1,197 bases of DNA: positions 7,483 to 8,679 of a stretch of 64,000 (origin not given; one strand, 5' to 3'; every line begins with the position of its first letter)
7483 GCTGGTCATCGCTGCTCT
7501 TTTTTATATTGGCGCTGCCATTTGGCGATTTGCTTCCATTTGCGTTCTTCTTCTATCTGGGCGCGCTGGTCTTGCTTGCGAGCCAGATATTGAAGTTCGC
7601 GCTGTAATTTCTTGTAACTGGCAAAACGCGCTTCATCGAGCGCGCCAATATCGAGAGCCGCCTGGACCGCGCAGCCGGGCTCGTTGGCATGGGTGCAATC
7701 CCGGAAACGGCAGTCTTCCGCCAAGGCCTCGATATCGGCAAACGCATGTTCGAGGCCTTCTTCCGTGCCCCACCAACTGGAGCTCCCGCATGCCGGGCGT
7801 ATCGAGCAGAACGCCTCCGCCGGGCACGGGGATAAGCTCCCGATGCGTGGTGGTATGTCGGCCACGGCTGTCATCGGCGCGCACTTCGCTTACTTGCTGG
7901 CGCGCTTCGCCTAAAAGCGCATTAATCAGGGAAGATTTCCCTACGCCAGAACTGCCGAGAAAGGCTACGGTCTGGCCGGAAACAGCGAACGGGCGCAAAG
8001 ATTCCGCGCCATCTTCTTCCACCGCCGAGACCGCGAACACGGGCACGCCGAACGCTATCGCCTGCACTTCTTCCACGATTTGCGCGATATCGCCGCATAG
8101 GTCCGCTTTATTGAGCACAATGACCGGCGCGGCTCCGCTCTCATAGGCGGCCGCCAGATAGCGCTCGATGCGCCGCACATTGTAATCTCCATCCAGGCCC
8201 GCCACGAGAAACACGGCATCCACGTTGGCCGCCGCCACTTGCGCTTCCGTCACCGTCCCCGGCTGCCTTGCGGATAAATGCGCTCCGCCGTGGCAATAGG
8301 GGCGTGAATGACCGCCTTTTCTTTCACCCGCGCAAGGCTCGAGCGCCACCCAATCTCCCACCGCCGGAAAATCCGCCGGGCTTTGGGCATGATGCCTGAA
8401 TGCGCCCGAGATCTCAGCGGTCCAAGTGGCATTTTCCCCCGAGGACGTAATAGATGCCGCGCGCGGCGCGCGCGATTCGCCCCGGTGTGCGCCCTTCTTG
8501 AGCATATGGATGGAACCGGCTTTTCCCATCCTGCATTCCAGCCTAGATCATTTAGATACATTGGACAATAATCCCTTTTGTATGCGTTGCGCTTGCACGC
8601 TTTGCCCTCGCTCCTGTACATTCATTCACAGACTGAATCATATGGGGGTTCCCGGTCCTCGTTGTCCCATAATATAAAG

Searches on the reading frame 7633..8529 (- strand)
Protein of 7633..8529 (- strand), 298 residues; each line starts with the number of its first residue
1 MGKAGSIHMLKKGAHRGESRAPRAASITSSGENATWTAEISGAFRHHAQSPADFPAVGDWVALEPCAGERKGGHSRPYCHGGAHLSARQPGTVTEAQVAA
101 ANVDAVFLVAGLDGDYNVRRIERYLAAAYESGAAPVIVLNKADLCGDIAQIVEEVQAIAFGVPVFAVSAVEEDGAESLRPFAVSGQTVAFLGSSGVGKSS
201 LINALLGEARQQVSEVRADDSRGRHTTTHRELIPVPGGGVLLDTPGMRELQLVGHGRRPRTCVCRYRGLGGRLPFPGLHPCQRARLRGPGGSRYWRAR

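Call 37: search_protein_families(library=pfam, proteins=[window:7633-8529:-], max_evalue=0.00001)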
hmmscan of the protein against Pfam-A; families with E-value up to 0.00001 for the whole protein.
window:7633-8529:- (298 aa): 3 families
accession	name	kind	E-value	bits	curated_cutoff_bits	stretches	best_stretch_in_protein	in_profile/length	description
PF03193.22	RsgA_GTPase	-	4.2e-50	170.4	30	1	94-252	15-173/174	RsgA GTPase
PF01926.29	MMR_HSR1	-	7.1e-09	36.2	21.9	1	187-247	1-56/113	50S ribosome-binding GTPase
PF00005.33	ABC_tran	-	2.9e-06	28.4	25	1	184-222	10-48/137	ABC transporter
